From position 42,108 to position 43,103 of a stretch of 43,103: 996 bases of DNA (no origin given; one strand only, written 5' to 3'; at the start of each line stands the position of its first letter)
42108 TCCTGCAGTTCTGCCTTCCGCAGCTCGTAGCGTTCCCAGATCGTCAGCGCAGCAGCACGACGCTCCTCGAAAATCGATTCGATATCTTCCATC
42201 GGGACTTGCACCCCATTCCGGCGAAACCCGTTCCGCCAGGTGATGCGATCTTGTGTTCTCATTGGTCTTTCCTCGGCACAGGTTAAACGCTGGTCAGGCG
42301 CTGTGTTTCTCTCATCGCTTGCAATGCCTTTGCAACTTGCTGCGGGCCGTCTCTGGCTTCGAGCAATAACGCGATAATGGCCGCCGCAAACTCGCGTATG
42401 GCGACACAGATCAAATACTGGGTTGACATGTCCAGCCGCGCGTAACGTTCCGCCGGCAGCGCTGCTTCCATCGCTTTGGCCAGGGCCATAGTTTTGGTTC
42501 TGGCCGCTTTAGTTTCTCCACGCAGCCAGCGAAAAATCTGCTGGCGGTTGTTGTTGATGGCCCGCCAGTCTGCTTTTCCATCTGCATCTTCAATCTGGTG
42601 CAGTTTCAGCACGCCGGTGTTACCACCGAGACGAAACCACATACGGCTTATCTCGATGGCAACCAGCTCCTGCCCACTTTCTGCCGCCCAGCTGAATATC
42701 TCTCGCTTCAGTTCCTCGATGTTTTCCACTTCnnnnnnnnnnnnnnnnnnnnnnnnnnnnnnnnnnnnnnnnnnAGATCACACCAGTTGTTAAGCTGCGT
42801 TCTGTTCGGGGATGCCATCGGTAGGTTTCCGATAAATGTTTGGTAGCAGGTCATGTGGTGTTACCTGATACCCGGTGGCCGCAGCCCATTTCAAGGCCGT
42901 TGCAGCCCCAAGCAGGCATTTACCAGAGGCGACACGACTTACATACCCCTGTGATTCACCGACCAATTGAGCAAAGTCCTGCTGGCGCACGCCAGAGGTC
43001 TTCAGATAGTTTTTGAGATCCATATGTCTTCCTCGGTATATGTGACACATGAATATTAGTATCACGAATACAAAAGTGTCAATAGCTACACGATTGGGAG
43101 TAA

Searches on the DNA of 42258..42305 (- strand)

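Call 47: search_dna_similar(query=window:42258-42305:-, collection=phages, mode=distant, max_evalue=1, max_rows=40)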
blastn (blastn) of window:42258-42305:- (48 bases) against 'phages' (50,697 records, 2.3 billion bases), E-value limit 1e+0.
Records with a match: 4; places in all: 6; records where one place covers at least 80% of the query: 4.
Best place of each record, by identity: 95-99% 2; 60-80% 2.
By first word of the organism name: Stenotrophomonas 2; Pectobacterium 2.
By host as written in the record: Pectobacterium carotovorum 2; Stenotrophomonas maltophilia BUCT708 1; Stenotrophomonas maltophilia BUCT709 1.
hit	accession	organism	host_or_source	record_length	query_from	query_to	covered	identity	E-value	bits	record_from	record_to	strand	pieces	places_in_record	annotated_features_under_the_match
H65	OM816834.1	Stenotrophomonas phage vB_SmeS_BUCT708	Stenotrophomonas maltophilia BUCT708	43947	1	48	100%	97.9%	7e-15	83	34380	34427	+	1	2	hypothetical protein | adenylate cyclase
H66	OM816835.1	Stenotrophomonas phage vB_SmeS_BUCT709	Stenotrophomonas maltophilia BUCT709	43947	1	48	100%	97.9%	7e-15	83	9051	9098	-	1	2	hypothetical protein (x2)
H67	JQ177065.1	Pectobacterium phage ZF40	Pectobacterium carotovorum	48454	2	43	88%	79.5%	3e-1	37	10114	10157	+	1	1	putative helicase | hypothetical protein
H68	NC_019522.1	Pectobacterium phage ZF40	Pectobacterium carotovorum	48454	2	43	88%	79.5%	3e-1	37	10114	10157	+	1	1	DnaB-like replicative helicase | hypothetical protein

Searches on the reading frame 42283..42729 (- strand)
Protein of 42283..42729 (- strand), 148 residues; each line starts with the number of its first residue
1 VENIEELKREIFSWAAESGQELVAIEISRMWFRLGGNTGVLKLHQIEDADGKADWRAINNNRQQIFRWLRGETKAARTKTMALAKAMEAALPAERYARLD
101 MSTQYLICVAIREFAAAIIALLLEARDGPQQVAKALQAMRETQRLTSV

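Call 19: search_protein_families(library=pfam, proteins=[window:42283-42729:-], max_evalue=0.01)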
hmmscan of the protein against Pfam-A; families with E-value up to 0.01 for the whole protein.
window:42283-42729:- (148 aa): 1 family
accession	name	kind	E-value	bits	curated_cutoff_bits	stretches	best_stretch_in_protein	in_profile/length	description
PF06254.16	YdaT_toxin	-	5.9e-21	75.2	21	1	57-132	3-83/92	Bacterial toxin ydaT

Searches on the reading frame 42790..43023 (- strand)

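Call 19: search_protein_families(library=pfam, proteins=[window:42790-43023:-], max_evalue=0.01)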
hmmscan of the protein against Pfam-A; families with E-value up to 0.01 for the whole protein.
window:42790-43023:- (77 aa): 2 families
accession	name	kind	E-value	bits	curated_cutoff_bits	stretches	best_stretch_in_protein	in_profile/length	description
PF01381.28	HTH_3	-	1.4e-05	25.5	23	1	3-53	1-51/55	Helix-turn-helix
PF13560.12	HTH_31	-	0.0014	19.3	27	1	8-55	11-57/64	Helix-turn-helix domain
